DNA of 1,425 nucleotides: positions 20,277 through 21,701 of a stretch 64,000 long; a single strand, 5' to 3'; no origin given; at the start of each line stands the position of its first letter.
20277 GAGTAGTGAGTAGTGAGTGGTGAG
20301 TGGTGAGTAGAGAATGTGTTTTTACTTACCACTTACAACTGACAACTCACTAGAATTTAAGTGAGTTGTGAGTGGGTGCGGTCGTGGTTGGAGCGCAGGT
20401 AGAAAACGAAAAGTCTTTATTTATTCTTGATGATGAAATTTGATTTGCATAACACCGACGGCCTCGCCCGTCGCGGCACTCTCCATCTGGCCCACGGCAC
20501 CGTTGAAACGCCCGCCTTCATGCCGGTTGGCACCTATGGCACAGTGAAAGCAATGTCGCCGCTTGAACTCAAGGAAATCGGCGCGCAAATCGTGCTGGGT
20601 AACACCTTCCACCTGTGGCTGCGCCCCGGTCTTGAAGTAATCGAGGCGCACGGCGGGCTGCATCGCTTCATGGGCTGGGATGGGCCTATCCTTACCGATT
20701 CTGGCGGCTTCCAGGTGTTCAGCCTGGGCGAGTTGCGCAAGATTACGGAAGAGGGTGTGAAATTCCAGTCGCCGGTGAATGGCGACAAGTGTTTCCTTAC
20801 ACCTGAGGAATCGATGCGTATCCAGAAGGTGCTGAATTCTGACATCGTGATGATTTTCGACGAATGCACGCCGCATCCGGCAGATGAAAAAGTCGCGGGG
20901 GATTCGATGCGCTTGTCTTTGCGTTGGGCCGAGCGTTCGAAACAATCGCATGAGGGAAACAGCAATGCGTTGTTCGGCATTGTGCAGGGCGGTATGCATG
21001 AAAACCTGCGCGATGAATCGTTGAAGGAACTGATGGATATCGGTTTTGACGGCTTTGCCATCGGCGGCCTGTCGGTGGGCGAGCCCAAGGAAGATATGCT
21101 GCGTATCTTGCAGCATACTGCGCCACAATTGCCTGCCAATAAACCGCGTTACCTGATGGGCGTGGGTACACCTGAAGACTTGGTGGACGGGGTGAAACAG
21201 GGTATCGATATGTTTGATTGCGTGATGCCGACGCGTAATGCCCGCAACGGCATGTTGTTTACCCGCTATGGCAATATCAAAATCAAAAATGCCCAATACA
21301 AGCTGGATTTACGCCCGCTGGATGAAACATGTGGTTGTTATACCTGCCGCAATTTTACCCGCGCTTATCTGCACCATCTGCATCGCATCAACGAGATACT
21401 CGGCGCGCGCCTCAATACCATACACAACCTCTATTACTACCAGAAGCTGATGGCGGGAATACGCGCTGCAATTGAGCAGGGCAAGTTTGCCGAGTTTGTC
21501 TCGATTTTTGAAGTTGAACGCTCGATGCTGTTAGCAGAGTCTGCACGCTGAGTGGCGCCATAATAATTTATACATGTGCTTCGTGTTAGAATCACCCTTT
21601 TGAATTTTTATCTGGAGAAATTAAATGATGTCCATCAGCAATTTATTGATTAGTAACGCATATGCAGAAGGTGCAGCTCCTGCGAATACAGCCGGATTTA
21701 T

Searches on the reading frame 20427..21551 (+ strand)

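Call 13: search_protein_families(library=ncbifam, proteins=[window:20427-21551:+], max_evalue=0.001)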
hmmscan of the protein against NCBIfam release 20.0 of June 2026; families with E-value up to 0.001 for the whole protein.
window:20427-21551:+ (374 aa): 5 families
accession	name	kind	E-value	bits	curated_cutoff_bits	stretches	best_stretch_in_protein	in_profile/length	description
TIGR00430.1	Q_tRNA_tgt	equivalog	7e-171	568.2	306.75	1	5-361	1-359/368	tRNA guanosine(34) transglycosylase Tgt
TIGR00449.1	tgt_general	superfamily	1.6e-165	550.4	47.6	1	5-360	1-357/367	tRNA-guanine transglycosylase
TIGR00432.2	arcsn_tRNA_tgt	equivalog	1e-47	162.6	350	2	125-359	102-328/441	tRNA guanosine(15) transglycosylase TgtA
NF040592.1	tRNA_mod_ArcS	equivalog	6.5e-11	41.5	440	1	221-359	111-230/575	archaeosine synthase subunit alpha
NF041059.1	DpdA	equivalog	6.9e-07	28.4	200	1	151-272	142-263/406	tRNA-guanine transglycosylase DpdA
